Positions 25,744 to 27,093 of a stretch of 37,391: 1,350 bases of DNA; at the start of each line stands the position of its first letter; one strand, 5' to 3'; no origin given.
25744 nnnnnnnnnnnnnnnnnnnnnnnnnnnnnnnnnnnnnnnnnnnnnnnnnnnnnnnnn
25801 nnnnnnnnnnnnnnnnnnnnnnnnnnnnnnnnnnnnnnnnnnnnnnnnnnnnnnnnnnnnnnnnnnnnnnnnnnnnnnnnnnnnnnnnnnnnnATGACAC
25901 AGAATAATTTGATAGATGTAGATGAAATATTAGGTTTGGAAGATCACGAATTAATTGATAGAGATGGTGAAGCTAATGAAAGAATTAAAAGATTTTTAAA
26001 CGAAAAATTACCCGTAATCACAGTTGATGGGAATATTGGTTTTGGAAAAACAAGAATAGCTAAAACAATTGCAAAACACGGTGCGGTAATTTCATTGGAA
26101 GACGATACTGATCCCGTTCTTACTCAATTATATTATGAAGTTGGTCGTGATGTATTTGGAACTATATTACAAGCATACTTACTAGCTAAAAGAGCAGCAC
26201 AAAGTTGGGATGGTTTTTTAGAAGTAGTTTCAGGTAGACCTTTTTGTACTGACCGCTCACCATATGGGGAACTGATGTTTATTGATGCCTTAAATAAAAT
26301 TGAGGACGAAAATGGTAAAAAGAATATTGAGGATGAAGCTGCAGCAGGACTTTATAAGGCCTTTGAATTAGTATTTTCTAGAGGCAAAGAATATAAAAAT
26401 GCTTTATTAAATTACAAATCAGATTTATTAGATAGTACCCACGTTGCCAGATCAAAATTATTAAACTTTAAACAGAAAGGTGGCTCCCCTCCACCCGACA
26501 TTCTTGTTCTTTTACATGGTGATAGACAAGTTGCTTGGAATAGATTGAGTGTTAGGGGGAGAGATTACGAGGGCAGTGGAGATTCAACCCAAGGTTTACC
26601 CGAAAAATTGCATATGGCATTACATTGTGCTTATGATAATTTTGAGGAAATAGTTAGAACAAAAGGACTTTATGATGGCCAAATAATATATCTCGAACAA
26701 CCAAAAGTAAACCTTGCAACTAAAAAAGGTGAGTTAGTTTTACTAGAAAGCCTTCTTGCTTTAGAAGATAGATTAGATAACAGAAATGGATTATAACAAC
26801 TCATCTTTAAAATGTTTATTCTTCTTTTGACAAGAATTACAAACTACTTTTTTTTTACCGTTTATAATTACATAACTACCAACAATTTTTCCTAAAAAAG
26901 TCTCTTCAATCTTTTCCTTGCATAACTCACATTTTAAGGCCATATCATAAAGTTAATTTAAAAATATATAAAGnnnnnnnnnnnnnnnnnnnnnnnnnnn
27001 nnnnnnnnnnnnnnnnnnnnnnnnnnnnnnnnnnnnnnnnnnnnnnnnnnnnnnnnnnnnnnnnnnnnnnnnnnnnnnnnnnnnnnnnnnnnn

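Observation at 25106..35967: Contiguous dNTP-supply supercluster: two dNK genes, a TK1-like gene, a wHTH/PLD-like regulator, a two-domain Dcd, NrdR, intein-laden NrdJ and thioredoxin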

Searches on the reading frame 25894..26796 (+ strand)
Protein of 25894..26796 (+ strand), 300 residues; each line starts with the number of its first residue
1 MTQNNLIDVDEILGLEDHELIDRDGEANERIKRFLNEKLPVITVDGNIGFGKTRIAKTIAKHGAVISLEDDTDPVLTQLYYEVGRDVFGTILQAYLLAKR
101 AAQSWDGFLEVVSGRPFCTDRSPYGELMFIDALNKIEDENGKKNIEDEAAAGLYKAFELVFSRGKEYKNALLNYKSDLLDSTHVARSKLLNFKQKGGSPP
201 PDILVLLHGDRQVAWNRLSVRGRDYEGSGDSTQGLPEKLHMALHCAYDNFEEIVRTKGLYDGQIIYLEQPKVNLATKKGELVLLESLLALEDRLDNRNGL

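Call 4: search_protein_families(library=pfam, proteins=[window:25894-26796:+], max_evalue=0.01)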
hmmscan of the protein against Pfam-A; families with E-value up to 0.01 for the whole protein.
window:25894-26796:+ (300 aa): 1 family
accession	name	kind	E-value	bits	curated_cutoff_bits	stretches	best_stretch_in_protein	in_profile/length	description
PF01712.25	dNK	-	3.3e-08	34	27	1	42-135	1-97/203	Deoxynucleoside kinase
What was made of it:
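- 25894..26796 (+): Deoxynucleoside kinase 2, a divergent paralogue. It has a 40-aa N-terminal extension, P-loop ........, a DRS motif and lid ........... Its start overlaps the dNK1 stop by 4 bp, so the two are probably one operon. PF01712, 34 bits against a cut-off of 27 (call 4).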

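Call 10: search_protein_families(library=ncbifam, proteins=[window:25894-26796:+], max_evalue=0.01)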
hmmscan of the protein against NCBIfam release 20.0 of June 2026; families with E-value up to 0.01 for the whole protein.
window:25894-26796:+ (300 aa): 0 families

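Call 11: search_protein_families(library=padloc, proteins=[window:25894-26796:+], max_evalue=0.01)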
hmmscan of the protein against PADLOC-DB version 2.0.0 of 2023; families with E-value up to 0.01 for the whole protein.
window:25894-26796:+ (300 aa): 1 family
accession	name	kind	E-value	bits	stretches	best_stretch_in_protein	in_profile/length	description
PDLC00914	TRIP13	-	0.0013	16.2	1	28-62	60-94/302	TRIP13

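Call 20: search_protein_families(library=phrogs, proteins=[window:25894-26796:+], max_evalue=0.01)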
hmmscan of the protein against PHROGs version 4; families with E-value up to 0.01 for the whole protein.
window:25894-26796:+ (300 aa): 1 family
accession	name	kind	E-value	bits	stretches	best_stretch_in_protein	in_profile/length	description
phrog_761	-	other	0.00026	21.7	0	199-249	133-179/362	thymidylate kinase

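Call 22: search_solved_structures(query=window:25894-26796:+, max_evalue=0.1, show_alignments=2)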
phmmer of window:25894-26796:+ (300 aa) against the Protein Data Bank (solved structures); distinct sequences matched with E-value up to 0.1: 13.
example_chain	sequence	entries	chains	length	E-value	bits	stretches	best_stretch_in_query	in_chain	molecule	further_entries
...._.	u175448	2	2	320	0.00078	21.9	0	29-61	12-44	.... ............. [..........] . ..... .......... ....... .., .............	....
5o31_O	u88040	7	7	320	0.00078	21.9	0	29-61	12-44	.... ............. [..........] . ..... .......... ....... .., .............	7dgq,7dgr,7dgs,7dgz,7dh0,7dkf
7qsd_O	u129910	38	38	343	0.00095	21.7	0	29-61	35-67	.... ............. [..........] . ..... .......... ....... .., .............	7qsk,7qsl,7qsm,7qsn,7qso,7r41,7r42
8puu_A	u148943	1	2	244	0.0013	21.2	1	41-135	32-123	Deoxynucleoside kinase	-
7v2c_w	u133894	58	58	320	0.0013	21.2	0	28-61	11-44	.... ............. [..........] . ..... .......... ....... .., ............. | NADH dehydrogenase [ubiquinone] 1 alpha subcomplex subunit 10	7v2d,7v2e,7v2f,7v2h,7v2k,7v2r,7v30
8zsk_AK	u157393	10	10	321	0.0014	21.2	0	28-61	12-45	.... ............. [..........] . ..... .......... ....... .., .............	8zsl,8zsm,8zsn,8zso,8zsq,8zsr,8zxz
5gpn_q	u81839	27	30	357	0.0018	20.7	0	28-61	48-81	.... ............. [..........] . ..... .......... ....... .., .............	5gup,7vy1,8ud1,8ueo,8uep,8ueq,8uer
5lnk_k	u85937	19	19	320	0.0047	19.4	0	29-61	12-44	Mitochondrial complex I, 42 kDa subunit | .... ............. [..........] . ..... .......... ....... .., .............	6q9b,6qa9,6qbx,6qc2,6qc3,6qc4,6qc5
6zka_k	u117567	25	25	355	0.0063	19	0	29-61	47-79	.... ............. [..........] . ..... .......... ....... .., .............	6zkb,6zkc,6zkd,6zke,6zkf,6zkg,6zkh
6g2j_O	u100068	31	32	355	0.0072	18.8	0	31-62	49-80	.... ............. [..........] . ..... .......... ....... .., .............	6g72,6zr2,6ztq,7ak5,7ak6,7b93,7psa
5xtc_w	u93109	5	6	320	0.043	16.2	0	31-61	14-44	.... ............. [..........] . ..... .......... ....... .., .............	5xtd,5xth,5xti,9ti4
9i4i_w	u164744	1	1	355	0.057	15.8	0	31-61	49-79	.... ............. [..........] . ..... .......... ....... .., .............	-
9cc8_A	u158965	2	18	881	0.072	15.5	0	14-64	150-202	NLR-required for cell death 4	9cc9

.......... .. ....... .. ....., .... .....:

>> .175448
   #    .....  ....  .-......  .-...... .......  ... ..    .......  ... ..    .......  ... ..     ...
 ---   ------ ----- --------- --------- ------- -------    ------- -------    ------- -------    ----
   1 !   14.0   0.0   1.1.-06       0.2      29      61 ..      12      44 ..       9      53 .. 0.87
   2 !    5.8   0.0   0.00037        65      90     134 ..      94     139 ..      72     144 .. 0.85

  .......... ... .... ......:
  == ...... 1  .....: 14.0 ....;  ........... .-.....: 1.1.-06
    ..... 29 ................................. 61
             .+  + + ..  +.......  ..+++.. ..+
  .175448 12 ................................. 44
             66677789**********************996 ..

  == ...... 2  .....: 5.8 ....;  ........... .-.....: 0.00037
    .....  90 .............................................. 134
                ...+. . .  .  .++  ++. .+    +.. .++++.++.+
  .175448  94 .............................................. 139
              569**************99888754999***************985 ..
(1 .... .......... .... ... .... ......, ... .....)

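Call 96: find_related_loci(query=A8, collection=viral_contigs, flank=8000)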
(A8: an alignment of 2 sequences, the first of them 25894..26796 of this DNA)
Query A8 (300 aa) in viral_contigs; peptide patterns used: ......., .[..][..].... (x = any residue, [..] = any of these).
139 stretches matched a pattern, but none encodes a relative of the query by tblastn (E <= 1e-3).

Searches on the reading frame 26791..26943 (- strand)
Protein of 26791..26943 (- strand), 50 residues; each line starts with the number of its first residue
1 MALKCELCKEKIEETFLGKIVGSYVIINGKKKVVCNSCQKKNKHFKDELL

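Call 65: search_protein_families(library=pfam, proteins=[window:26791-26943:-], max_evalue=0.01)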
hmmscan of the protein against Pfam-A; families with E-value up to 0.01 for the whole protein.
window:26791-26943:- (50 aa): 1 family
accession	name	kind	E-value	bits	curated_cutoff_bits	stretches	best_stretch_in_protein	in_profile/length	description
PF04810.20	zf-Sec23_Sec24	-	0.0016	18.9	25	0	26-43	17-34/39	Sec23/Sec24 zinc finger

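Call 71: find_related_loci(query=A5, collection=metagenome_contigs, flank=10000)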
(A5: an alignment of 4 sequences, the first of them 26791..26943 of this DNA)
Query A5 (50 aa) in metagenome_contigs; peptide patterns used: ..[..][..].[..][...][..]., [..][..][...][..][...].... (x = any residue, [..] = any of these).
598 stretches matched a pattern (row limit reached: there are more); 37 encode a relative of the query (tblastn E <= 1e-3); 37 distinct loci.
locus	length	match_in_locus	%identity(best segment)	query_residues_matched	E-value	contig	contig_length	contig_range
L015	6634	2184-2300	64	3-41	3e-12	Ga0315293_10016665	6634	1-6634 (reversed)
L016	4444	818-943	60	3-43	3e-12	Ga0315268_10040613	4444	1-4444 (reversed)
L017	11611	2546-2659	66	3-40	4e-12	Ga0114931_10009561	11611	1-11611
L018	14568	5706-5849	61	3-50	5e-12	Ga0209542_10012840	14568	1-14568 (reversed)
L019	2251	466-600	60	1-50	5e-12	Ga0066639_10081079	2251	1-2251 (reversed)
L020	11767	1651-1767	64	3-41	6e-12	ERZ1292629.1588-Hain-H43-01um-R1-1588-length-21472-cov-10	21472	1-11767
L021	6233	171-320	54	1-50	7e-12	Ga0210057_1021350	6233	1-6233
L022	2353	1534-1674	51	3-49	1e-11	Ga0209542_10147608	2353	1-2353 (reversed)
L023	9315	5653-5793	51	3-49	1e-11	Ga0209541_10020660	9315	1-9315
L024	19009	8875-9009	57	4-50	1e-11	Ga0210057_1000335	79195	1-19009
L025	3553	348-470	61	1-41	2e-11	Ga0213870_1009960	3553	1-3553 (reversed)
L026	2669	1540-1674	62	3-49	1e-11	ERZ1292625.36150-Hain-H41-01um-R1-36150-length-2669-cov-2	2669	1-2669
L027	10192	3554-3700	55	1-50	3e-11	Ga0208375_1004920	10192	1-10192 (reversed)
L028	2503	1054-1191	59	3-47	4e-11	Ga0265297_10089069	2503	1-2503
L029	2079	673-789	59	3-41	5e-11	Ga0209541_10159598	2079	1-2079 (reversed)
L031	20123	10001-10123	59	4-44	2e-10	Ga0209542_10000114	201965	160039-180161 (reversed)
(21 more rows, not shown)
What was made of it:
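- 26791..26943 (-): Conserved 50-aa zinc-ribbon ORF (CxxC...CxxC), directly downstream of the TK gene. 37 further metagenome loci hold a homologue (call 71).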

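Call 79: search_protein_families(library=pfam, proteins=[L031:7581-8117:+, L031:8118-9899:-, L031:10141-11145:-, L031:11242-13236:+, L031:1282-2352:-, L031:2377-3168:-, L018:5999-6994:+, L015:2453-3469:+, L023:6042-7013:+, L018:4591-5637:-], max_evalue=0.001)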
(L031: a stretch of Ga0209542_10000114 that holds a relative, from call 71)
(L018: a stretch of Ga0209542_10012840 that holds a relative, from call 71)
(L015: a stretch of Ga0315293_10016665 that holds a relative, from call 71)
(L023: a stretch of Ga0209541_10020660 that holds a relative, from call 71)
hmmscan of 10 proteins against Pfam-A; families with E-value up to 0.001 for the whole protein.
L031:7581-8117:+ (178 aa): 0 families

L031:8118-9899:- (593 aa): 6 families
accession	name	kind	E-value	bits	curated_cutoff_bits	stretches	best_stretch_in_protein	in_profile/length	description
PF00005.33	ABC_tran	-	1.5e-40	139.4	25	2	363-485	6-136/137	ABC transporter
PF13304.12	AAA_21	-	1e-13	52.5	27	1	103-206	1-107/304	AAA domain, putative AbiEii toxin, Type IV TA system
PF02463.25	SMC_N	-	2.9e-12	47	40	1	100-282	23-207/220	RecF/RecN/SMC N terminal domain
PF04068.21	Fer4_RLI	-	9.6e-10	38.5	23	1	5-33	3-34/35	Possible Fer4-like domain in RNase L inhibitor, RLI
PF01926.29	MMR_HSR1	-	0.00029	21.4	21.9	0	104-133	2-30/113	50S ribosome-binding GTPase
PF03193.22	RsgA_GTPase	-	0.00048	20.4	30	0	367-399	105-137/174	RsgA GTPase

L031:10141-11145:- (334 aa): 0 families

L031:11242-13236:+ (664 aa): 2 families
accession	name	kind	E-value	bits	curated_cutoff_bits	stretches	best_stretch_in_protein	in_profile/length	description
PF01551.29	Peptidase_M23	-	2.8e-21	76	28.7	1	476-572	2-91/96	Peptidase family M23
PF01464.25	SLT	-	5.1e-10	39.4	21.3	1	289-416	8-115/117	Transglycosylase SLT domain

L031:1282-2352:- (356 aa): 3 families
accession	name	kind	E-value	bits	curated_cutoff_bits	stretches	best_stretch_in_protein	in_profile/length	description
PF02601.20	Exonuc_VII_L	-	5.8e-62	210.4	35.9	1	160-322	1-163/315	Exonuclease VII, large subunit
PF13742.12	tRNA_anti_2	-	1.6e-23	83.1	27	1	42-136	1-94/95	OB-fold nucleic acid binding domain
PF01336.31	tRNA_anti-codon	-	3.6e-05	24.1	27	1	77-138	14-74/75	OB-fold nucleic acid binding domain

L031:2377-3168:- (263 aa): 0 families

L018:5999-6994:+ (331 aa): 1 family
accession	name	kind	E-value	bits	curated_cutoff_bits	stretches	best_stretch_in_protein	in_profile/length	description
PF14528.11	LAGLIDADG_3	-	2.6e-07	31.2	22.5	1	238-315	2-80/82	LAGLIDADG-like domain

L015:2453-3469:+ (338 aa): 0 families

L023:6042-7013:+ (323 aa): 1 family
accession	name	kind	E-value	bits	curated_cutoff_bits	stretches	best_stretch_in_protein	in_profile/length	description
PF14528.11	LAGLIDADG_3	-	5.3e-10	39.8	22.5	1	233-310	2-82/82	LAGLIDADG-like domain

L018:4591-5637:- (348 aa): 0 families

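Call 92: search_protein_families(library=ncbifam, proteins=[window:26791-26943:-], max_evalue=0.001)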
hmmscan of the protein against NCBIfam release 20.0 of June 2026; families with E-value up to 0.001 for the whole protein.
window:26791-26943:- (50 aa): 0 families
